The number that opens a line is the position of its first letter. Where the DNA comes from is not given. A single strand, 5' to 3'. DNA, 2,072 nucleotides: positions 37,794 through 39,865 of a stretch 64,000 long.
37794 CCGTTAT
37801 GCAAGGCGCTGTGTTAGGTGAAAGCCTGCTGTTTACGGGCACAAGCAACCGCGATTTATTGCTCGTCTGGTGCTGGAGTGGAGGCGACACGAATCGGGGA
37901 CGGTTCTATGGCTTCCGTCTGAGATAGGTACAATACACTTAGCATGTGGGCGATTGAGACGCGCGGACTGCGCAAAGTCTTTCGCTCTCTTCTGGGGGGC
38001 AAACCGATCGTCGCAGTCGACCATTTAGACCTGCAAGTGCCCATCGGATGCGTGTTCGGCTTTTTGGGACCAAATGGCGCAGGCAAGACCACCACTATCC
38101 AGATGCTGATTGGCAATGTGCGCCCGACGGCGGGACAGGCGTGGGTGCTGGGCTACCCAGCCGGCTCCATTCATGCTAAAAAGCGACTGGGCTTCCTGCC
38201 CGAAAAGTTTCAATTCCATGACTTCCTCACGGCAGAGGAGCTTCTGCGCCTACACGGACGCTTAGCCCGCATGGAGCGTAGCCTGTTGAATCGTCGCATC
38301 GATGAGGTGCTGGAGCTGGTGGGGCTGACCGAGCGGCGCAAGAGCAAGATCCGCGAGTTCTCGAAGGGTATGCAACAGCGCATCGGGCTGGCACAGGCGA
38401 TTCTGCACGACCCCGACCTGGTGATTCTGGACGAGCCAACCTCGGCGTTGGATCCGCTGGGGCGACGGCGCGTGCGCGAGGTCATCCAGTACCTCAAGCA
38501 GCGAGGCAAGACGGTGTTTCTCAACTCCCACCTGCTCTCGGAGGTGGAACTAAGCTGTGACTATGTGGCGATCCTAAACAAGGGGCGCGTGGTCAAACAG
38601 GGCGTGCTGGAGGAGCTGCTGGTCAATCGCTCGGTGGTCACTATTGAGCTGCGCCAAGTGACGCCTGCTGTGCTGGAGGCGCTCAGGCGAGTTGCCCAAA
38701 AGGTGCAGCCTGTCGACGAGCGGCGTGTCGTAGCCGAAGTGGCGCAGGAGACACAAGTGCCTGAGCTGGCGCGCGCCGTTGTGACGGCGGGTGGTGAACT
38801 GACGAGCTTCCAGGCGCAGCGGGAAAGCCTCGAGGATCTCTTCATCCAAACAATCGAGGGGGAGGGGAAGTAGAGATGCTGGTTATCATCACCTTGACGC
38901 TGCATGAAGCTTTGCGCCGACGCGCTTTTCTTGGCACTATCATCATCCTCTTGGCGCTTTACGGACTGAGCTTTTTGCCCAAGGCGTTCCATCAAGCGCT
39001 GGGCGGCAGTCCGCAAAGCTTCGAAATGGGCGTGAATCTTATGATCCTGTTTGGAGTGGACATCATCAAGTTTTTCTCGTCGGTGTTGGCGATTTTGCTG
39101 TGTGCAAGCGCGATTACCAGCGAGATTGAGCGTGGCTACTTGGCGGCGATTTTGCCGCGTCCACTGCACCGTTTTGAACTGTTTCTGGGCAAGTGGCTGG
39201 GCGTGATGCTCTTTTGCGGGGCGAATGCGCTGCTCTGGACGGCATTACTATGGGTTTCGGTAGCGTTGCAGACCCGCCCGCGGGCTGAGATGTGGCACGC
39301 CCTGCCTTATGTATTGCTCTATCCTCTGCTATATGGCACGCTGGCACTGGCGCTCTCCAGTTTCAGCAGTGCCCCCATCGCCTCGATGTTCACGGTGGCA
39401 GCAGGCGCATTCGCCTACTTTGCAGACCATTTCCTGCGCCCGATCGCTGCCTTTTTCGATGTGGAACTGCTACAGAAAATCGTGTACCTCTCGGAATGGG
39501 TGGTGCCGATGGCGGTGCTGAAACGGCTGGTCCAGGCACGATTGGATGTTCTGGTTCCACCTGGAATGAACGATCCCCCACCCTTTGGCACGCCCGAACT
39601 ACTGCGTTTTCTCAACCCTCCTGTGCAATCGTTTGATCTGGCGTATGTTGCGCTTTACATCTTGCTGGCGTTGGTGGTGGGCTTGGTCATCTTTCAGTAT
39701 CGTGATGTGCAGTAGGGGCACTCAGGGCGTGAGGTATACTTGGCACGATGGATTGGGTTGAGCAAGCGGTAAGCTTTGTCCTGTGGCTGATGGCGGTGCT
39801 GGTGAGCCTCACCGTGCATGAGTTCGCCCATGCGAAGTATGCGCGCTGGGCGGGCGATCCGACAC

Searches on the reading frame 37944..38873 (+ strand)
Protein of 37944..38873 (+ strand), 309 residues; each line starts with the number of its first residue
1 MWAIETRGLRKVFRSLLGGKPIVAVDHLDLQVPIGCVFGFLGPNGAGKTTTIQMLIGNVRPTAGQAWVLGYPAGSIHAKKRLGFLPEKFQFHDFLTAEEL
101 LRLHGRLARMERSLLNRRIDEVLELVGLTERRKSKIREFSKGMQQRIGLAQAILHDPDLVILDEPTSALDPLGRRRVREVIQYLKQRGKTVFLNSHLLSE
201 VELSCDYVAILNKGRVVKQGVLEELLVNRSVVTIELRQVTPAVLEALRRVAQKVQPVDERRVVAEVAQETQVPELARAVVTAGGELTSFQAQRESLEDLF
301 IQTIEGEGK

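Call 101: search_protein_families(library=pfam, proteins=[window:37944-38873:+], max_evalue=0.00001)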
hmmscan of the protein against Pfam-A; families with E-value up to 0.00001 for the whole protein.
window:37944-38873:+ (309 aa): 3 families
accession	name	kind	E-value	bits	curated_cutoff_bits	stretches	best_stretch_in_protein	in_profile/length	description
PF00005.33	ABC_tran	-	1.2e-27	97.7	25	1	26-167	2-137/137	ABC transporter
PF13304.12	AAA_21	-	1.4e-12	48.7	27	1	122-198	221-300/304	AAA domain, putative AbiEii toxin, Type IV TA system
PF13732.12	DrrA1-3_C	-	3.8e-07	31.2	27.4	1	241-303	21-80/81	ATP-binding protein DrrA1-3-like, C-terminal domain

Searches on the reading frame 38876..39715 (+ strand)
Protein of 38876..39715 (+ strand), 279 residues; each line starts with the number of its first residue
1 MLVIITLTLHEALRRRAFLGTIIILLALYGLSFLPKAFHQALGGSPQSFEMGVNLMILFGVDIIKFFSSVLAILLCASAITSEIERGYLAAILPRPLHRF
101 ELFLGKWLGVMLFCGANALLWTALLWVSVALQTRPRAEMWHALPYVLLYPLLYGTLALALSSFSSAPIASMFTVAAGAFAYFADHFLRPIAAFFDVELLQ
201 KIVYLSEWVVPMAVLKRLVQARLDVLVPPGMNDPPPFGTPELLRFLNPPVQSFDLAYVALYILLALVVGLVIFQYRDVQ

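Call 101: search_protein_families(library=pfam, proteins=[window:38876-39715:+], max_evalue=0.00001)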
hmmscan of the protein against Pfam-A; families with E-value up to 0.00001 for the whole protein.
window:38876-39715:+ (279 aa): 1 family
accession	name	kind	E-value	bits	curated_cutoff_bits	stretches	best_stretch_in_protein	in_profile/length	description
PF12679.13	ABC2_membrane_2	-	6.5e-12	45.7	27.2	1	9-278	8-283/283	ABC-2 family transporter protein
